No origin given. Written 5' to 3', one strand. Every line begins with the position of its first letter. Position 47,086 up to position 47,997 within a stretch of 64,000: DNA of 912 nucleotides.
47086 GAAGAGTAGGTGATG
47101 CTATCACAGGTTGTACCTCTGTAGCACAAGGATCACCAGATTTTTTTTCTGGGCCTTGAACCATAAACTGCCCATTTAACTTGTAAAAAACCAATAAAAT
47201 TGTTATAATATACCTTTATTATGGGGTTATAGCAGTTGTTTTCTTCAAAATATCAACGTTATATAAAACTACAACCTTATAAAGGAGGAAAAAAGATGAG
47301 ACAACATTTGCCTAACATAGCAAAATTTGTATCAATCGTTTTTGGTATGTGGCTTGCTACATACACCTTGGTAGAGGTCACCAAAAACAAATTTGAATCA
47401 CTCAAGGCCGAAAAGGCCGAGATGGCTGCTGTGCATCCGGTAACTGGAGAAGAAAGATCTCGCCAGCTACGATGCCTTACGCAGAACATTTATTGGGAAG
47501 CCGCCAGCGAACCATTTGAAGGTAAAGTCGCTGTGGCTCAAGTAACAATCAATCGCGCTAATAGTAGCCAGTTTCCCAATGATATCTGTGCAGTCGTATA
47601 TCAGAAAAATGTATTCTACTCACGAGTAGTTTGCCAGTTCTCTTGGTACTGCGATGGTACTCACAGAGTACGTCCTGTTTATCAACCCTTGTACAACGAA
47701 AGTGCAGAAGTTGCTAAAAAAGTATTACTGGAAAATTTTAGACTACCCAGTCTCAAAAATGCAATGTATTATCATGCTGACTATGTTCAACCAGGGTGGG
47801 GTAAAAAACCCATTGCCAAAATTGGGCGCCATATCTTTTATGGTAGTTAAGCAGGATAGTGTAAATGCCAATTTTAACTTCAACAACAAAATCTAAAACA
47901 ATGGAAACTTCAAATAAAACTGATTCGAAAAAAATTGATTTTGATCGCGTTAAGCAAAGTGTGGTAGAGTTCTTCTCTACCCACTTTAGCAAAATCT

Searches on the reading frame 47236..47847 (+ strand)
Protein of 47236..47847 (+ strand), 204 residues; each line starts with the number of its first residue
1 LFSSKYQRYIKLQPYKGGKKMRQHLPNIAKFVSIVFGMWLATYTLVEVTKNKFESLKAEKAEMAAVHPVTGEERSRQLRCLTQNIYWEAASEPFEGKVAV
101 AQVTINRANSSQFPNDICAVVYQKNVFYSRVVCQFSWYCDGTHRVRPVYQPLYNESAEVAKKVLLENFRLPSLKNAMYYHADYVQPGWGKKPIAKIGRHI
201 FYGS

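Call 91: search_protein_families(library=pfam, proteins=[window:47236-47847:+], max_evalue=0.001)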
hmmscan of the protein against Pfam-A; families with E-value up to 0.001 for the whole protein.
window:47236-47847:+ (204 aa): 1 family
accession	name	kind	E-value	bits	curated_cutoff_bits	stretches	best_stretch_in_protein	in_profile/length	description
PF07486.17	Hydrolase_2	-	6.5e-25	88.1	27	1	91-202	1-100/100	Cell Wall Hydrolase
